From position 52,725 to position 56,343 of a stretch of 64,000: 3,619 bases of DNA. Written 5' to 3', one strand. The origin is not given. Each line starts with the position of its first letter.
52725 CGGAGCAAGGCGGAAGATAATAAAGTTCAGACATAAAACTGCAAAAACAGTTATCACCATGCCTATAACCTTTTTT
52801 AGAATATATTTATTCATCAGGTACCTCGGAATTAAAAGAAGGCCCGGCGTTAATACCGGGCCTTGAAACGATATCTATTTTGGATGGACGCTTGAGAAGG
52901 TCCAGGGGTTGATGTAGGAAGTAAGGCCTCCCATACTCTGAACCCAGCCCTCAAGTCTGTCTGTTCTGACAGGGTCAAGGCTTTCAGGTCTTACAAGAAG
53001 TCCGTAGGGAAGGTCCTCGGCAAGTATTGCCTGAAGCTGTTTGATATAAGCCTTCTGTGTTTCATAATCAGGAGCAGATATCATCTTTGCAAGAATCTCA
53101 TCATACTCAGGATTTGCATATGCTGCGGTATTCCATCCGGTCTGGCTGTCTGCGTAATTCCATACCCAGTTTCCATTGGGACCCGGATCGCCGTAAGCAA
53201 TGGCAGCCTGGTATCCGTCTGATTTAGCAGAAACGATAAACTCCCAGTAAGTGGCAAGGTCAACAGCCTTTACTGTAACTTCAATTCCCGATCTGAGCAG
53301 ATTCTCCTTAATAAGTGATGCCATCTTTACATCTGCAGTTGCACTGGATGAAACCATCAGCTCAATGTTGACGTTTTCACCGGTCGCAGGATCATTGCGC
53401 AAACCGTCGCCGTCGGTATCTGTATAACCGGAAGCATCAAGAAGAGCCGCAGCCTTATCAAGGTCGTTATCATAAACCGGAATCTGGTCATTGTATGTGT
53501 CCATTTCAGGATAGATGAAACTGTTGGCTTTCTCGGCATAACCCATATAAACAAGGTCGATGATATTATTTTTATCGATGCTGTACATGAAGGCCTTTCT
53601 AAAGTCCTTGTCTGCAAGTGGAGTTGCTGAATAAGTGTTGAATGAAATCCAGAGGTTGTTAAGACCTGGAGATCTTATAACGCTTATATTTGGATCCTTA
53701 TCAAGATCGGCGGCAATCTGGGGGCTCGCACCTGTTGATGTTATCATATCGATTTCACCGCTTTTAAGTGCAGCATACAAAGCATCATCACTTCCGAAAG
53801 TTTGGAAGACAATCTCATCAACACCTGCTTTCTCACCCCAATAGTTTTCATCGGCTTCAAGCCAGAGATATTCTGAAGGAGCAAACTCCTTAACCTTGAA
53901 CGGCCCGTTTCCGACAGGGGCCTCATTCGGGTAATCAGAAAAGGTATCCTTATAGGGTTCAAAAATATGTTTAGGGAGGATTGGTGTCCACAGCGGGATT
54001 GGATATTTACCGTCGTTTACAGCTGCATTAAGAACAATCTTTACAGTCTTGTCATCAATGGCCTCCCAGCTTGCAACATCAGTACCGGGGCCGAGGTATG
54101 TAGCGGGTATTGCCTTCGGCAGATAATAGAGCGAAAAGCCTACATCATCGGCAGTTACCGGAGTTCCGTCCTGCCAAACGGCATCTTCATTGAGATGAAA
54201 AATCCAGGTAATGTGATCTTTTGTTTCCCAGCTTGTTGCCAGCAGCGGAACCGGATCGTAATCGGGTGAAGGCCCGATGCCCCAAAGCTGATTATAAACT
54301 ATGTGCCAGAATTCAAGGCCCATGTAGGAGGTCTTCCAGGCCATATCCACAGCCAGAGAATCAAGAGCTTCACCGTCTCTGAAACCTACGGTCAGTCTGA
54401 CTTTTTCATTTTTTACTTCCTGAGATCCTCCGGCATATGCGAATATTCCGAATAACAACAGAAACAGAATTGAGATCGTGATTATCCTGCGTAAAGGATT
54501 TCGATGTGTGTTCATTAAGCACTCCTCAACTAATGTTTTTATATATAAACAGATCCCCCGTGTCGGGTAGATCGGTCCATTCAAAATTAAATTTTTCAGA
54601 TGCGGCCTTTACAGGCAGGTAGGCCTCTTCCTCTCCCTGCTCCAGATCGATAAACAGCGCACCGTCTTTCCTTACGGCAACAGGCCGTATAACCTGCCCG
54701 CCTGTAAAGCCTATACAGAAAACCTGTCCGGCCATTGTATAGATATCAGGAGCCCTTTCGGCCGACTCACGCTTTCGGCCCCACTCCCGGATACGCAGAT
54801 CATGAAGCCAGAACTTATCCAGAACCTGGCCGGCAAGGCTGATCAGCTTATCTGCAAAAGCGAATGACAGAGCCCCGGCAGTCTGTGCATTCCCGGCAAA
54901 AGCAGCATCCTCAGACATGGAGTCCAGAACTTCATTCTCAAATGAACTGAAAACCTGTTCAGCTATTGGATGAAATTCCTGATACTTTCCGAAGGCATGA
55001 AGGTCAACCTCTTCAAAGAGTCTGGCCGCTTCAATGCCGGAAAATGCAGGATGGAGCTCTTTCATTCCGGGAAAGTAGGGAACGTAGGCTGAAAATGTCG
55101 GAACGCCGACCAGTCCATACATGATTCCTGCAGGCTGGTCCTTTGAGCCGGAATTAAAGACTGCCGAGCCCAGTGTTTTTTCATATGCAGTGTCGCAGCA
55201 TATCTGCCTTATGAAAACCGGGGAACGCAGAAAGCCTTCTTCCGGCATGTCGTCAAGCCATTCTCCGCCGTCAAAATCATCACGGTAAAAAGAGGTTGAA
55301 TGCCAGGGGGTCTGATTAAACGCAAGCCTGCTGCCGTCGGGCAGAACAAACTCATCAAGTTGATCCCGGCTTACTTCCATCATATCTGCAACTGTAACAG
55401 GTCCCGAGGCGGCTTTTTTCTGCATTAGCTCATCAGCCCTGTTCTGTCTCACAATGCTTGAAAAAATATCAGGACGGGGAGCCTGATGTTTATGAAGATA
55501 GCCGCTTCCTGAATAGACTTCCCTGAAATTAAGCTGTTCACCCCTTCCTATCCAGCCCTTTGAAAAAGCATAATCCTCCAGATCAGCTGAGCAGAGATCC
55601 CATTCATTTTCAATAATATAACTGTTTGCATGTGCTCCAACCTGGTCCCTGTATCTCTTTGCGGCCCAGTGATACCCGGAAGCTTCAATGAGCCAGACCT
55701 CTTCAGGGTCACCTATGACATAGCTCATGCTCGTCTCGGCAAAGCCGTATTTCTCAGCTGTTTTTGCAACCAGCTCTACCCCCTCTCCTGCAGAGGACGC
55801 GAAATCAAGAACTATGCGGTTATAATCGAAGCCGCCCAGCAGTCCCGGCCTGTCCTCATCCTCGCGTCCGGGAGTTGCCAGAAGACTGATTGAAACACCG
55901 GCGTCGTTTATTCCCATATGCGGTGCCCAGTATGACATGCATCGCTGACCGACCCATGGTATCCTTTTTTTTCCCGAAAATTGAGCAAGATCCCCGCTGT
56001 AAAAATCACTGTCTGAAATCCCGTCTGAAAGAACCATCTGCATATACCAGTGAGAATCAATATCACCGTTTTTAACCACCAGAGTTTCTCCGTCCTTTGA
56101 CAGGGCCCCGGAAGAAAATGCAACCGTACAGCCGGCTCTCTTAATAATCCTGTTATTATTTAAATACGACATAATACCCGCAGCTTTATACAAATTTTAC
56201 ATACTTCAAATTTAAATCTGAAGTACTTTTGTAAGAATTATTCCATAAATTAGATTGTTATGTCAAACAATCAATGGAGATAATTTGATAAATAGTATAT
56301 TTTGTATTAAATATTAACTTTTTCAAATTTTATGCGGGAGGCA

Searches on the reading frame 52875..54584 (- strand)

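Call 97: search_protein_families(library=pfam, proteins=[window:52875-54584:-])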
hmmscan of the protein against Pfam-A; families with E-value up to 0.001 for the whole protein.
window:52875-54584:- (569 aa): 1 family
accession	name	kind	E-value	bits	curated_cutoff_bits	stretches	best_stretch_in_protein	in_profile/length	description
PF00496.27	SBP_bac_5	-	1.3e-81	275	32.4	1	111-480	2-364/368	Bacterial extracellular solute-binding proteins, family 5 Middle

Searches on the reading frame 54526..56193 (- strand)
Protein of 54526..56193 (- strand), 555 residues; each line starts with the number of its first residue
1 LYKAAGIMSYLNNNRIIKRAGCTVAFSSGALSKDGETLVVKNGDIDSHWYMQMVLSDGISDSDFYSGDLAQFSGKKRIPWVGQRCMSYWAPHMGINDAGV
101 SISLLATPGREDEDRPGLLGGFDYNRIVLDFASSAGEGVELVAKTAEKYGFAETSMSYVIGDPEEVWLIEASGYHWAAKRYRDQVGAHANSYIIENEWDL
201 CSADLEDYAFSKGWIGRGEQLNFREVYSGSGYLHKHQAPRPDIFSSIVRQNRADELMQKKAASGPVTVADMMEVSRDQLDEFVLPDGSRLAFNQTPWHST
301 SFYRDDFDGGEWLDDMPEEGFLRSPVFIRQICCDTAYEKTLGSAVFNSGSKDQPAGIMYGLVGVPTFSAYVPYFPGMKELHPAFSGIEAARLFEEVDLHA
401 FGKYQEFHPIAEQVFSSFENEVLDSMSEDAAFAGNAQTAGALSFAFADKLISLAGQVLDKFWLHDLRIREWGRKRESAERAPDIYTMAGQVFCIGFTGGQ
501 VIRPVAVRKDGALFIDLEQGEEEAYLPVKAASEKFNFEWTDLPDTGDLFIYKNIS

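Call 97: search_protein_families(library=pfam, proteins=[window:54526-56193:-])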
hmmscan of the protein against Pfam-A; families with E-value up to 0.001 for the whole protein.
window:54526-56193:- (555 aa): 1 family
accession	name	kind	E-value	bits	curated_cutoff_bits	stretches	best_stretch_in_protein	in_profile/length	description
PF03577.20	Peptidase_C69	-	6.3e-14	52.2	23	1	123-230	118-233/402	Peptidase family C69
